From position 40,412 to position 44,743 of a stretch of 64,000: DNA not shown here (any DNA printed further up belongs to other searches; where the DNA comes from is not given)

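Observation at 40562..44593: In-frame fusion of carbamoyl-phosphate synthase large subunit with diaminopimelate epimerase (CarB::DapF)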

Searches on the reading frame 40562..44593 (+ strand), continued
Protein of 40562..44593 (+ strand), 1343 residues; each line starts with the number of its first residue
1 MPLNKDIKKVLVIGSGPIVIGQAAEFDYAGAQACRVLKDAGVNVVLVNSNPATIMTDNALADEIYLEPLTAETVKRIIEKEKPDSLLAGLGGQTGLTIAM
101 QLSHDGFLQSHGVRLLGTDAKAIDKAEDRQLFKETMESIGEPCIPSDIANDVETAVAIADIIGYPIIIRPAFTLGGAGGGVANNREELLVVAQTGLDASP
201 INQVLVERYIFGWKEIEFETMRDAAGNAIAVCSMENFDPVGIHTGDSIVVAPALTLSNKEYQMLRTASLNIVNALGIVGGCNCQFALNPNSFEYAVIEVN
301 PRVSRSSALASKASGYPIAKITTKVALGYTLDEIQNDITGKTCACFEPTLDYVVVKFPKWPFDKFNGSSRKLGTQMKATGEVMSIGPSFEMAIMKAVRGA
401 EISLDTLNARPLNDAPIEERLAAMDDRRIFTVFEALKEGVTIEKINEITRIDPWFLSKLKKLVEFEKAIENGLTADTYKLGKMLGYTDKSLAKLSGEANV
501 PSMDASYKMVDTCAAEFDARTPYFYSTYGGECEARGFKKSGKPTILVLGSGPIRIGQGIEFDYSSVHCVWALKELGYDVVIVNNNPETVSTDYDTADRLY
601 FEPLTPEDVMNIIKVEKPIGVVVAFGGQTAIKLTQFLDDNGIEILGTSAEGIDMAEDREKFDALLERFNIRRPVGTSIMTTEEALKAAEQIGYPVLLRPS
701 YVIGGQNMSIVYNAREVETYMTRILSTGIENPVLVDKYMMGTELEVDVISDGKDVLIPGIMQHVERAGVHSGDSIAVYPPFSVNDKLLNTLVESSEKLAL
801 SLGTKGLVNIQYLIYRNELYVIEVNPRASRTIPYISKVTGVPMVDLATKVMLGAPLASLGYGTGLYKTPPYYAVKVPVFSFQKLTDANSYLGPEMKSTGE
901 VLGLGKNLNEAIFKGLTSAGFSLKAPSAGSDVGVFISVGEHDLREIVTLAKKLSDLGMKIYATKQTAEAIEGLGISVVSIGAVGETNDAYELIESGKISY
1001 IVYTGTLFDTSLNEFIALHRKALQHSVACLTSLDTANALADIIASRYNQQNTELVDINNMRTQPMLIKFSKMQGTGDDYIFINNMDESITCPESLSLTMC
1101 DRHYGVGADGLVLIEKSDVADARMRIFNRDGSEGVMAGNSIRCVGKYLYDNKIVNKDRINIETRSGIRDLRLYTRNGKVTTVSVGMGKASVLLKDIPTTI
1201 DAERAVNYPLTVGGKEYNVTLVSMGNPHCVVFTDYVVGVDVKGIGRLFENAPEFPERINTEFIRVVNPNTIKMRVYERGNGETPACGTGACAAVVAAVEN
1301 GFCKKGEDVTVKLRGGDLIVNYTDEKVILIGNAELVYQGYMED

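Call 14: find_homologous_proteins(query=window:40562-44593:+)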
Query window:40562-44593:+ (1343 aa): 8000 proteins with E <= 0.001 among 8000 candidates; the best 120 are listed.
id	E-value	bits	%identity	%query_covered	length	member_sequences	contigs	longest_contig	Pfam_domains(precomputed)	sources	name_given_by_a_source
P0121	0.0e+0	3009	100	100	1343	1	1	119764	PF25596.2,PF02142.28,PF15632.12,PF13549.12,PF02786.23,PF02787.26,PF02222.28,PF01678.25,PF02655.20,PF01071.25,PF07478.19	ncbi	-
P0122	0.0e+0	2971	99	100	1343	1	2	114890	PF25596.2,PF02142.28,PF15632.12,PF13549.12,PF02786.23,PF02787.26,PF02222.28,PF01678.25,PF02655.20,PF01071.25,PF07478.19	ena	-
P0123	0.0e+0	2971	99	100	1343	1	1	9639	PF25596.2,PF02142.28,PF15632.12,PF13549.12,PF02786.23,PF02787.26,PF02222.28,PF01678.25,PF02655.20,PF01071.25,PF07478.19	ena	-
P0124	0.0e+0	2970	99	100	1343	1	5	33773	PF25596.2,PF02142.28,PF15632.12,PF13549.12,PF02786.23,PF02787.26,PF02222.28,PF01678.25,PF02655.20,PF01071.25,PF07478.19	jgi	-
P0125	0.0e+0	2970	99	100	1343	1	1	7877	PF25596.2,PF02142.28,PF15632.12,PF13549.12,PF02786.23,PF02787.26,PF02222.28,PF01678.25,PF02655.20,PF01071.25,PF07478.19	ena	-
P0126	0.0e+0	2967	99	100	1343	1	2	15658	PF25596.2,PF02142.28,PF15632.12,PF13549.12,PF02786.23,PF02787.26,PF02222.28,PF01678.25,PF02655.20,PF01071.25,PF07478.19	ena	-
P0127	0.0e+0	2964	98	100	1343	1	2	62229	PF25596.2,PF02142.28,PF15632.12,PF13549.12,PF02786.23,PF02787.26,PF02222.28,PF01678.25,PF02655.20,PF01071.25,PF07478.19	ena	-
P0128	0.0e+0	2963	98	100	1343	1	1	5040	PF25596.2,PF02142.28,PF15632.12,PF13549.12,PF02786.23,PF02787.26,PF02222.28,PF01678.25,PF02655.20,PF01071.25,PF07478.19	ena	-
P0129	0.0e+0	2962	98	100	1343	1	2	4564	PF25596.2,PF02142.28,PF15632.12,PF13549.12,PF02786.23,PF02787.26,PF02222.28,PF01678.25,PF02655.20,PF01071.25,PF07478.19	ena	-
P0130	0.0e+0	2961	98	100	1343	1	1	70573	PF25596.2,PF02142.28,PF15632.12,PF13549.12,PF02786.23,PF02787.26,PF02222.28,PF01678.25,PF02655.20,PF01071.25,PF07478.19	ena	-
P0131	0.0e+0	2960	98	100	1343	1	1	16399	PF25596.2,PF02142.28,PF15632.12,PF13549.12,PF02786.23,PF02787.26,PF02222.28,PF01678.25,PF02655.20,PF01071.25,PF07478.19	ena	-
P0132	0.0e+0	2958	98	100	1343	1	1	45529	PF25596.2,PF02142.28,PF15632.12,PF13549.12,PF02786.23,PF02787.26,PF02222.28,PF01678.25,PF02655.20,PF01071.25,PF07478.19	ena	-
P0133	0.0e+0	2958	98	100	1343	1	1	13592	PF25596.2,PF02142.28,PF15632.12,PF13549.12,PF02786.23,PF02787.26,PF02222.28,PF01678.25,PF02655.20,PF01071.25,PF07478.19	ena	-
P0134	0.0e+0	2957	98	100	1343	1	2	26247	PF25596.2,PF02142.28,PF15632.12,PF13549.12,PF02786.23,PF02787.26,PF02222.28,PF01678.25,PF02655.20,PF01071.25,PF07478.19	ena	-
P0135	0.0e+0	2955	98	100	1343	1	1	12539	PF25596.2,PF02142.28,PF15632.12,PF13549.12,PF02786.23,PF02787.26,PF02222.28,PF01678.25,PF02655.20,PF01071.25,PF07478.19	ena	-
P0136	0.0e+0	2955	98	100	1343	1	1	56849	PF25596.2,PF02142.28,PF15632.12,PF13549.12,PF02786.23,PF02787.26,PF02222.28,PF01678.25,PF02655.20,PF01071.25,PF07478.19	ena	-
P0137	0.0e+0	2945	98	100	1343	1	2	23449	PF25596.2,PF02142.28,PF15632.12,PF13549.12,PF02786.23,PF02787.26,PF02222.28,PF01678.25,PF02655.20,PF01071.25,PF07478.19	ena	-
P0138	0.0e+0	2943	97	100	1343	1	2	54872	PF25596.2,PF02142.28,PF15632.12,PF13549.12,PF02786.23,PF02787.26,PF02222.28,PF01678.25,PF02655.20,PF01071.25,PF07478.19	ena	-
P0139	0.0e+0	2940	97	100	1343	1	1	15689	PF25596.2,PF02142.28,PF15632.12,PF13549.12,PF02786.23,PF02787.26,PF02222.28,PF01678.25,PF02655.20,PF01071.25,PF07478.19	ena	-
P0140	0.0e+0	2745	90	100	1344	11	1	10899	PF25596.2,PF02142.28,PF15632.12,PF13549.12,PF02786.23,PF02787.26,PF02222.28,PF01678.25,PF02655.20,PF01071.25,PF07478.19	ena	-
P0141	0.0e+0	2738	90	100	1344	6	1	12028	PF25596.2,PF02142.28,PF15632.12,PF13549.12,PF02786.23,PF02787.26,PF02222.28,PF01678.25,PF02655.20,PF01071.25,PF07478.19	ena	-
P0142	0.0e+0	2738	90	100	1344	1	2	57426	PF25596.2,PF02142.28,PF15632.12,PF13549.12,PF02786.23,PF02787.26,PF02222.28,PF01678.25,PF02655.20,PF01071.25,PF07478.19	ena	-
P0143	0.0e+0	2735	90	100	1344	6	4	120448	PF25596.2,PF02142.28,PF15632.12,PF13549.12,PF02786.23,PF02787.26,PF02222.28,PF01678.25,PF02655.20,PF01071.25,PF07478.19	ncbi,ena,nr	ncbi:MAG: carbamoyl-phosphate synthase large subunit [Clostridia bacterium]|nr:carbamoyl-phosphate s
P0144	0.0e+0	2734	90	100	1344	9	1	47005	PF25596.2,PF02142.28,PF15632.12,PF13549.12,PF02786.23,PF02787.26,PF02222.28,PF01678.25,PF02655.20,PF01071.25,PF07478.19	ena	-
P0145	0.0e+0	2730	90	100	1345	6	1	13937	PF25596.2,PF02142.28,PF15632.12,PF02786.23,PF02787.26,PF02222.28,PF01678.25,PF02655.20,PF01071.25,PF07478.19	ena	-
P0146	0.0e+0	2722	89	100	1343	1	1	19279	PF25596.2,PF02142.28,PF15632.12,PF13549.12,PF02786.23,PF02787.26,PF02222.28,PF01678.25,PF02655.20,PF01071.25,PF07478.19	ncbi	-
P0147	0.0e+0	2721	90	100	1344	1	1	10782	PF25596.2,PF02142.28,PF15632.12,PF13549.12,PF02786.23,PF02787.26,PF02222.28,PF01678.25,PF02655.20,PF01071.25,PF07478.19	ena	-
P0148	0.0e+0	2716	89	100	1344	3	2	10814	PF15632.12,PF13549.12,PF02787.26,PF02222.28,PF01678.25,PF02655.20,PF01071.25,PF07478.19,PF25596.2,PF02142.28,PF02786.23,PF05544.17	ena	-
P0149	0.0e+0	2716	89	100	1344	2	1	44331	PF25596.2,PF02142.28,PF15632.12,PF13549.12,PF02786.23,PF02787.26,PF02222.28,PF01678.25,PF02655.20,PF01071.25,PF07478.19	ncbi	-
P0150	0.0e+0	2714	89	100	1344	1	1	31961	PF25596.2,PF02142.28,PF15632.12,PF13549.12,PF02786.23,PF02787.26,PF02222.28,PF01678.25,PF02655.20,PF01071.25,PF07478.19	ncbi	-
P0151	0.0e+0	2706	89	100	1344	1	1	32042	PF25596.2,PF02142.28,PF15632.12,PF13549.12,PF02786.23,PF02787.26,PF02222.28,PF01678.25,PF02655.20,PF01071.25,PF07478.19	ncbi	-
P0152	0.0e+0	2706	89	100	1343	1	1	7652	PF25596.2,PF02142.28,PF15632.12,PF13549.12,PF02786.23,PF02787.26,PF02222.28,PF01678.25,PF02655.20,PF01071.25,PF07478.19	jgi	jgi:carbamoyl-phosphate synthase large subunit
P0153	0.0e+0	2704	89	100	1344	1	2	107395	PF25596.2,PF02142.28,PF15632.12,PF13549.12,PF02786.23,PF02787.26,PF02222.28,PF01678.25,PF02655.20,PF01071.25,PF07478.19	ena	-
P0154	0.0e+0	2704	89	100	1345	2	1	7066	PF25596.2,PF02142.28,PF15632.12,PF13549.12,PF02786.23,PF02787.26,PF02222.28,PF01678.25,PF02655.20,PF01071.25,PF07478.19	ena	-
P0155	0.0e+0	2694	88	100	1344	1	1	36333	PF25596.2,PF02142.28,PF15632.12,PF13549.12,PF02786.23,PF02787.26,PF02222.28,PF01678.25,PF02655.20,PF01071.25,PF07478.19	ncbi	-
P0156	0.0e+0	2693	88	100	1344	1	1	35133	PF25596.2,PF02142.28,PF15632.12,PF13549.12,PF02786.23,PF02787.26,PF02222.28,PF01678.25,PF02655.20,PF01071.25,PF07478.19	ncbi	-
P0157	0.0e+0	2693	88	100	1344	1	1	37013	PF25596.2,PF02142.28,PF15632.12,PF13549.12,PF02786.23,PF02787.26,PF02222.28,PF01678.25,PF02655.20,PF01071.25,PF07478.19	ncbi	-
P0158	0.0e+0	2676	88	100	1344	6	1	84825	PF25596.2,PF02142.28,PF15632.12,PF13549.12,PF02786.23,PF02787.26,PF02222.28,PF01678.25,PF02655.20,PF01071.25,PF07478.19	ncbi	-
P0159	0.0e+0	2675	88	100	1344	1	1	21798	PF25596.2,PF02142.28,PF15632.12,PF13549.12,PF02786.23,PF02787.26,PF02222.28,PF01678.25,PF02655.20,PF01071.25,PF07478.19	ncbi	-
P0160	0.0e+0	2666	88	100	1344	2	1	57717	PF25596.2,PF02142.28,PF15632.12,PF13549.12,PF02786.23,PF02787.26,PF02222.28,PF01678.25,PF02655.20,PF01071.25,PF07478.19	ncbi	-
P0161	0.0e+0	2658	86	100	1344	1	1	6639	PF25596.2,PF02142.28,PF15632.12,PF13549.12,PF02786.23,PF02787.26,PF02222.28,PF01678.25,PF02655.20,PF01071.25,PF07478.19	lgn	-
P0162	0.0e+0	2656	87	100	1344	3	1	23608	PF25596.2,PF02142.28,PF15632.12,PF13549.12,PF02786.23,PF02787.26,PF02222.28,PF01678.25,PF02655.20,PF01071.25,PF07478.19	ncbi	-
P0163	0.0e+0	2615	86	100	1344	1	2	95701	PF25596.2,PF02142.28,PF15632.12,PF02786.23,PF02787.26,PF02222.28,PF01678.25,PF02655.20,PF01071.25,PF07478.19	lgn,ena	-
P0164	0.0e+0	2555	83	100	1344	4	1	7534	PF25596.2,PF02142.28,PF15632.12,PF02786.23,PF02787.26,PF02222.28,PF01678.25,PF02655.20,PF01071.25,PF07478.19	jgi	-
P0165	0.0e+0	2523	83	100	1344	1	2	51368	PF25596.2,PF02142.28,PF15632.12,PF02786.23,PF02787.26,PF02222.28,PF01678.25,PF02655.20,PF01071.25,PF07478.19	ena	-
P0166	0.0e+0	2516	82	100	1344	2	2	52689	PF25596.2,PF02142.28,PF15632.12,PF02786.23,PF02787.26,PF02222.28,PF01678.25,PF02655.20,PF01071.25,PF07478.19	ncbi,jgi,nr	ncbi:MAG: carbamoyl-phosphate synthase large subunit [Ruminococcaceae bacterium]|nr:carbamoyl-phosph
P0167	0.0e+0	2514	83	100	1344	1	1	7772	PF25596.2,PF02142.28,PF15632.12,PF02786.23,PF02787.26,PF02222.28,PF01678.25,PF02655.20,PF01071.25,PF07478.19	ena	-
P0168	0.0e+0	2509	82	100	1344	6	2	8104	PF25596.2,PF02142.28,PF15632.12,PF13549.12,PF02786.23,PF02787.26,PF02222.28,PF01678.25,PF02655.20,PF01071.25,PF07478.19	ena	-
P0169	0.0e+0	2506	82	100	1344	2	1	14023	PF25596.2,PF02142.28,PF15632.12,PF13549.12,PF02786.23,PF02787.26,PF02222.28,PF01678.25,PF02655.20,PF01071.25,PF07478.19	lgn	-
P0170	0.0e+0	2506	82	100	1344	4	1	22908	PF25596.2,PF02142.28,PF15632.12,PF02786.23,PF02787.26,PF02222.28,PF01678.25,PF02655.20,PF01071.25,PF07478.19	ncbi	-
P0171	0.0e+0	2505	82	100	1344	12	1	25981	PF25596.2,PF02142.28,PF15632.12,PF02786.23,PF02787.26,PF02222.28,PF01678.25,PF02655.20,PF01071.25,PF07478.19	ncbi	-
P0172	0.0e+0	2504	81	100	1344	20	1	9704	PF25596.2,PF02142.28,PF15632.12,PF02786.23,PF02787.26,PF02222.28,PF01678.25,PF02655.20,PF01071.25,PF07478.19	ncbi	-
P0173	0.0e+0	2501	82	100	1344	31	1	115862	PF25596.2,PF02142.28,PF15632.12,PF02786.23,PF02787.26,PF02222.28,PF01678.25,PF02655.20,PF01071.25,PF07478.19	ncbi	-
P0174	0.0e+0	2489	81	100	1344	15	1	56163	PF25596.2,PF02142.28,PF15632.12,PF02786.23,PF02787.26,PF02222.28,PF01678.25,PF02655.20,PF01071.25,PF07478.19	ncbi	-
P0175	0.0e+0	2484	81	100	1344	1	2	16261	PF25596.2,PF02142.28,PF15632.12,PF13549.12,PF02786.23,PF02787.26,PF02222.28,PF01678.25,PF02655.20,PF01071.25,PF07478.19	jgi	-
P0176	0.0e+0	2473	81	100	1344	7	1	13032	PF25596.2,PF02142.28,PF15632.12,PF13549.12,PF02786.23,PF02787.26,PF02222.28,PF01678.25,PF02655.20,PF01071.25,PF07478.19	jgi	-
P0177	0.0e+0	2461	80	100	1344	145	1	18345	PF25596.2,PF02142.28,PF15632.12,PF13549.12,PF02786.23,PF02787.26,PF02222.28,PF01678.25,PF02655.20,PF01071.25,PF07478.19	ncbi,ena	-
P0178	0.0e+0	2452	79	100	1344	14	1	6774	PF25596.2,PF02142.28,PF15632.12,PF13549.12,PF02786.23,PF02787.26,PF02222.28,PF01678.25,PF02655.20,PF01071.25,PF07478.19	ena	-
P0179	0.0e+0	2423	79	100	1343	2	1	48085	PF25596.2,PF02142.28,PF15632.12,PF13549.12,PF02786.23,PF02787.26,PF02222.28,PF01678.25,PF02655.20,PF01071.25,PF07478.19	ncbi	-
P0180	0.0e+0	2400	79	100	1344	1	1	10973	PF25596.2,PF02142.28,PF15632.12,PF13549.12,PF02786.23,PF02787.26,PF02222.28,PF01678.25,PF02655.20,PF01071.25,PF07478.19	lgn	-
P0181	0.0e+0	2357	78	100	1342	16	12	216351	PF25596.2,PF02142.28,PF15632.12,PF13549.12,PF02786.23,PF02787.26,PF02222.28,PF01678.25,PF02655.20,PF01071.25,PF07478.19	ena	-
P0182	0.0e+0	2344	77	100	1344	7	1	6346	PF25596.2,PF02142.28,PF15632.12,PF13549.12,PF02786.23,PF02787.26,PF02222.28,PF01678.25,PF02655.20,PF01071.25,PF07478.19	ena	-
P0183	0.0e+0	2341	76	100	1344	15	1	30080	PF25596.2,PF02142.28,PF15632.12,PF02786.23,PF02787.26,PF02222.28,PF01678.25,PF02655.20,PF01071.25,PF07478.19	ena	-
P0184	0.0e+0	2332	77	100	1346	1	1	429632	PF25596.2,PF02142.28,PF15632.12,PF13549.12,PF02786.23,PF02787.26,PF02222.28,PF01678.25,PF02655.20,PF01071.25,PF07478.19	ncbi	-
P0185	0.0e+0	2331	76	100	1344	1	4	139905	PF25596.2,PF02142.28,PF15632.12,PF13549.12,PF02786.23,PF02787.26,PF02222.28,PF01678.25,PF02655.20,PF01071.25,PF07478.19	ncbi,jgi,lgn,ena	-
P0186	0.0e+0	2329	76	100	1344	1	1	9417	PF25596.2,PF02142.28,PF15632.12,PF13549.12,PF02786.23,PF02787.26,PF02222.28,PF01678.25,PF02655.20,PF01071.25,PF07478.19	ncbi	-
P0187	0.0e+0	2327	76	100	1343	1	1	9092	PF25596.2,PF02142.28,PF15632.12,PF13549.12,PF02786.23,PF02787.26,PF02222.28,PF01678.25,PF02655.20,PF07478.19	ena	-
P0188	0.0e+0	2327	76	100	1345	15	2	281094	PF25596.2,PF02142.28,PF15632.12,PF13549.12,PF02786.23,PF02787.26,PF02222.28,PF01678.25,PF02655.20,PF01071.25,PF07478.19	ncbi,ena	-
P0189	0.0e+0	2326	76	100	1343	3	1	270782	PF25596.2,PF02142.28,PF15632.12,PF13549.12,PF02786.23,PF02787.26,PF02222.28,PF01678.25,PF02655.20,PF01071.25,PF07478.19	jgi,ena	jgi:carbamoyl-phosphate synthase large subunit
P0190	0.0e+0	2322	76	100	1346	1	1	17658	PF25596.2,PF02142.28,PF15632.12,PF02786.23,PF02787.26,PF02222.28,PF01678.25,PF02655.20,PF07478.19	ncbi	-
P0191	0.0e+0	2321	75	100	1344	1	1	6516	PF25596.2,PF02142.28,PF15632.12,PF13549.12,PF02786.23,PF02787.26,PF02222.28,PF01678.25,PF02655.20,PF01071.25,PF07478.19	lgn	-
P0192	0.0e+0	2321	76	100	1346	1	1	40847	PF25596.2,PF02142.28,PF15632.12,PF02786.23,PF02787.26,PF02222.28,PF01678.25,PF02655.20,PF07478.19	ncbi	-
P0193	0.0e+0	2320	76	100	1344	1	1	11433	PF25596.2,PF02142.28,PF15632.12,PF02786.23,PF02787.26,PF02222.28,PF01678.25,PF02655.20,PF01071.25,PF07478.19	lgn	-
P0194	0.0e+0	2319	76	100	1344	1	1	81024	PF25596.2,PF02142.28,PF15632.12,PF13549.12,PF02786.23,PF02787.26,PF02222.28,PF01678.25,PF02655.20,PF01071.25,PF07478.19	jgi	-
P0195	0.0e+0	2316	75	100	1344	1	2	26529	PF25596.2,PF02142.28,PF15632.12,PF13549.12,PF02786.23,PF02787.26,PF02222.28,PF01678.25,PF02655.20,PF01071.25,PF07478.19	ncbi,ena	-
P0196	0.0e+0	2315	76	100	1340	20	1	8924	PF25596.2,PF02142.28,PF15632.12,PF13549.12,PF02786.23,PF02787.26,PF02222.28,PF01678.25,PF02655.20,PF01071.25,PF07478.19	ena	-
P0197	0.0e+0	2315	76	100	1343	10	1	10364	PF25596.2,PF02142.28,PF15632.12,PF13549.12,PF02786.23,PF02787.26,PF02222.28,PF01678.25,PF02655.20,PF01071.25,PF07478.19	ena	-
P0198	0.0e+0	2314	76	100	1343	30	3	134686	PF25596.2,PF02142.28,PF15632.12,PF13549.12,PF02786.23,PF02787.26,PF02222.28,PF01678.25,PF02655.20,PF01071.25,PF07478.19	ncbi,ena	-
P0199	0.0e+0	2313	75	100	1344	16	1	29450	PF25596.2,PF02142.28,PF15632.12,PF02786.23,PF02787.26,PF02222.28,PF01678.25,PF02655.20,PF01071.25,PF07478.19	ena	-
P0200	0.0e+0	2312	76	100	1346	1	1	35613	PF25596.2,PF02142.28,PF15632.12,PF02786.23,PF02787.26,PF02222.28,PF01678.25,PF02655.20,PF07478.19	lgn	-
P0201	0.0e+0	2310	75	100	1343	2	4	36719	PF25596.2,PF02142.28,PF15632.12,PF13549.12,PF02786.23,PF02787.26,PF02222.28,PF01678.25,PF02655.20,PF01071.25,PF07478.19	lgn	-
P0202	0.0e+0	2308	76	100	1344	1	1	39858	PF25596.2,PF02142.28,PF15632.12,PF13549.12,PF02786.23,PF02787.26,PF02222.28,PF01678.25,PF02655.20,PF01071.25,PF07478.19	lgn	-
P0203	0.0e+0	2306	75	100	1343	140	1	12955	PF25596.2,PF02142.28,PF15632.12,PF02786.23,PF02787.26,PF02222.28,PF01678.25,PF02655.20,PF01071.25,PF07478.19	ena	-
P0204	0.0e+0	2305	75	100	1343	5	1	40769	PF25596.2,PF02142.28,PF15632.12,PF13549.12,PF02786.23,PF02787.26,PF02222.28,PF01678.25,PF02655.20,PF01071.25,PF07478.19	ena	-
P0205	0.0e+0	2305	75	100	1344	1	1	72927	PF25596.2,PF02142.28,PF15632.12,PF13549.12,PF02786.23,PF02787.26,PF02222.28,PF01678.25,PF02655.20,PF01071.25,PF07478.19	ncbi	-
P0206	0.0e+0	2304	76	100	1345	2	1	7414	PF25596.2,PF02142.28,PF15632.12,PF13549.12,PF02786.23,PF02787.26,PF02222.28,PF01678.25,PF02655.20,PF01071.25,PF07478.19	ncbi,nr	ncbi:MAG: carbamoyl-phosphate synthase large subunit [Clostridia bacterium]|nr:carbamoyl-phosphate s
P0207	0.0e+0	2304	76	100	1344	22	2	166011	PF25596.2,PF02142.28,PF15632.12,PF13549.12,PF02786.23,PF02787.26,PF02222.28,PF01678.25,PF02655.20,PF01071.25,PF07478.19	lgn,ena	-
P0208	0.0e+0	2303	75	100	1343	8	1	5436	PF25596.2,PF02142.28,PF15632.12,PF13549.12,PF02786.23,PF02787.26,PF02222.28,PF01678.25,PF02655.20,PF01071.25,PF07478.19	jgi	jgi:carbamoyl-phosphate synthase large subunit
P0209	0.0e+0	2303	75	100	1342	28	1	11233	PF25596.2,PF02142.28,PF15632.12,PF02786.23,PF02787.26,PF02222.28,PF01678.25,PF02655.20,PF01071.25,PF07478.19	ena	-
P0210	0.0e+0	2303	75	100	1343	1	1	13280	PF25596.2,PF02142.28,PF15632.12,PF13549.12,PF02786.23,PF02787.26,PF02222.28,PF01678.25,PF02655.20,PF01071.25,PF07478.19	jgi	jgi:carbamoyl-phosphate synthase large subunit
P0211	0.0e+0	2301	75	100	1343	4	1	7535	PF25596.2,PF02142.28,PF15632.12,PF13549.12,PF02786.23,PF02787.26,PF02222.28,PF01678.25,PF02655.20,PF01071.25,PF07478.19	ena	-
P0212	0.0e+0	2300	75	100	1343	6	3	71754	PF25596.2,PF02142.28,PF15632.12,PF13549.12,PF02786.23,PF02787.26,PF02222.28,PF01678.25,PF02655.20,PF01071.25,PF07478.19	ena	-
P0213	0.0e+0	2299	75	100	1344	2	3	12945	PF25596.2,PF02142.28,PF15632.12,PF02786.23,PF02787.26,PF02222.28,PF01678.25,PF02655.20,PF01071.25,PF07478.19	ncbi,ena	-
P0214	0.0e+0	2297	74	100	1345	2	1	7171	PF25596.2,PF02142.28,PF15632.12,PF13549.12,PF02786.23,PF02787.26,PF02222.28,PF01678.25,PF02655.20,PF01071.25,PF07478.19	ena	-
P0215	0.0e+0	2297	75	100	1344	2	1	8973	PF25596.2,PF02142.28,PF15632.12,PF02786.23,PF02787.26,PF02222.28,PF01678.25,PF02655.20,PF01071.25,PF07478.19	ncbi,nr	ncbi:MAG: carbamoyl-phosphate synthase large subunit [Ruminococcus sp.]|nr:carbamoyl-phosphate synth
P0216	0.0e+0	2297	75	100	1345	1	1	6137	PF25596.2,PF02142.28,PF15632.12,PF02786.23,PF02787.26,PF02222.28,PF01678.25,PF02655.20,PF07478.19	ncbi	-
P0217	0.0e+0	2295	75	100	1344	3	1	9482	PF25596.2,PF02142.28,PF15632.12,PF02786.23,PF02787.26,PF02222.28,PF01678.25,PF02655.20,PF01071.25,PF07478.19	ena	-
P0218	0.0e+0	2293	74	100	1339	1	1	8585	PF25596.2,PF02142.28,PF15632.12,PF13549.12,PF02786.23,PF02787.26,PF02222.28,PF01678.25,PF02655.20,PF01071.25,PF07478.19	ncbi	ncbi:MAG: carbamoyl-phosphate synthase large subunit [Eubacteriales bacterium]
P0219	0.0e+0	2292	75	99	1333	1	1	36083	PF25596.2,PF02142.28,PF15632.12,PF13549.12,PF02786.23,PF02787.26,PF02222.28,PF01678.25,PF02655.20,PF01071.25,PF07478.19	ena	-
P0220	0.0e+0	2291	75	100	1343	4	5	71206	PF25596.2,PF02142.28,PF15632.12,PF13549.12,PF02786.23,PF02787.26,PF02222.28,PF01678.25,PF02655.20,PF07478.19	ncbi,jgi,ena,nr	ncbi:MAG TPA: carbamoyl-phosphate synthase large subunit [Oscillospiraceae bacterium]|nr:carbamoyl-p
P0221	0.0e+0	2290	74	100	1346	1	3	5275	PF25596.2,PF02142.28,PF15632.12,PF13549.12,PF02786.23,PF02787.26,PF02222.28,PF01678.25,PF02655.20,PF01071.25,PF07478.19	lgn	-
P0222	0.0e+0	2290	75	100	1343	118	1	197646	PF25596.2,PF02142.28,PF15632.12,PF13549.12,PF02786.23,PF02787.26,PF02222.28,PF01678.25,PF02655.20,PF01071.25,PF07478.19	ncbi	-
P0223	0.0e+0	2290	74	100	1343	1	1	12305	PF25596.2,PF02142.28,PF15632.12,PF13549.12,PF02786.23,PF02787.26,PF02222.28,PF01678.25,PF02655.20,PF01071.25,PF07478.19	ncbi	-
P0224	0.0e+0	2289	75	100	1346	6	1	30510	PF25596.2,PF02142.28,PF15632.12,PF02786.23,PF02787.26,PF02222.28,PF01678.25,PF02655.20,PF07478.19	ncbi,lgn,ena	-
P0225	0.0e+0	2289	75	100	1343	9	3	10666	PF25596.2,PF02142.28,PF15632.12,PF13549.12,PF02786.23,PF02787.26,PF02222.28,PF01678.25,PF02655.20,PF01071.25,PF07478.19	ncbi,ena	-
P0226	0.0e+0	2289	75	100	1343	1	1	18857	PF25596.2,PF02142.28,PF15632.12,PF13549.12,PF02786.23,PF02787.26,PF02222.28,PF01678.25,PF02655.20,PF01071.25,PF07478.19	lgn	-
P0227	0.0e+0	2289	75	100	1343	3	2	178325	PF25596.2,PF02142.28,PF15632.12,PF02786.23,PF02787.26,PF02222.28,PF01678.25,PF02655.20,PF01071.25,PF07478.19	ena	-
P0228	0.0e+0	2288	75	100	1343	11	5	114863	PF25596.2,PF02142.28,PF15632.12,PF02786.23,PF02787.26,PF02222.28,PF01678.25,PF02655.20,PF01071.25,PF07478.19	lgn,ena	-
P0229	0.0e+0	2288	75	100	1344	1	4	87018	PF25596.2,PF02142.28,PF15632.12,PF02786.23,PF02787.26,PF02222.28,PF01678.25,PF02655.20,PF01071.25,PF07478.19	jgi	-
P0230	0.0e+0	2287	75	100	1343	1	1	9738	PF25596.2,PF02142.28,PF15632.12,PF02786.23,PF02787.26,PF02222.28,PF01678.25,PF02655.20,PF01071.25,PF07478.19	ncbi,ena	-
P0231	0.0e+0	2287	74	100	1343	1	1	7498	PF25596.2,PF02142.28,PF15632.12,PF13549.12,PF02786.23,PF02787.26,PF02222.28,PF01678.25,PF02655.20,PF01071.25,PF07478.19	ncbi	-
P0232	0.0e+0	2286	74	100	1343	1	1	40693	PF25596.2,PF02142.28,PF15632.12,PF02786.23,PF02787.26,PF02222.28,PF01678.25,PF02655.20,PF01071.25,PF07478.19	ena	-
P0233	0.0e+0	2286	74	100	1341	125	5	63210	PF25596.2,PF02142.28,PF15632.12,PF13549.12,PF02786.23,PF02787.26,PF02222.28,PF01678.25,PF02655.20,PF01071.25,PF07478.19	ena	-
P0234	0.0e+0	2286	74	100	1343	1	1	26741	PF25596.2,PF02142.28,PF15632.12,PF13549.12,PF02786.23,PF02787.26,PF02222.28,PF01678.25,PF02655.20,PF01071.25,PF07478.19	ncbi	-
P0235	0.0e+0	2286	75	100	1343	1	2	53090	PF25596.2,PF02142.28,PF15632.12,PF02786.23,PF02787.26,PF02222.28,PF01678.25,PF02655.20,PF01071.25,PF07478.19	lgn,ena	-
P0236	0.0e+0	2286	75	100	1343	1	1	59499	PF25596.2,PF02142.28,PF15632.12,PF13549.12,PF02786.23,PF02787.26,PF02222.28,PF01678.25,PF02655.20,PF01071.25,PF07478.19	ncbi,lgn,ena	-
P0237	0.0e+0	2286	75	100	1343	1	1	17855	PF25596.2,PF02142.28,PF15632.12,PF02786.23,PF02787.26,PF02222.28,PF01678.25,PF02655.20,PF01071.25,PF07478.19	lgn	-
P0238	0.0e+0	2286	75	100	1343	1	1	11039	PF25596.2,PF02142.28,PF15632.12,PF02786.23,PF02787.26,PF02222.28,PF01678.25,PF02655.20,PF01071.25,PF07478.19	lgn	-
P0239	0.0e+0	2286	75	100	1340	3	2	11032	PF25596.2,PF02142.28,PF15632.12,PF13549.12,PF02786.23,PF02787.26,PF02222.28,PF01678.25,PF02655.20,PF01071.25,PF07478.19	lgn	-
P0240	0.0e+0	2285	75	100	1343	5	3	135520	PF25596.2,PF02142.28,PF15632.12,PF02786.23,PF02787.26,PF02222.28,PF01678.25,PF02655.20,PF01071.25,PF07478.19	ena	-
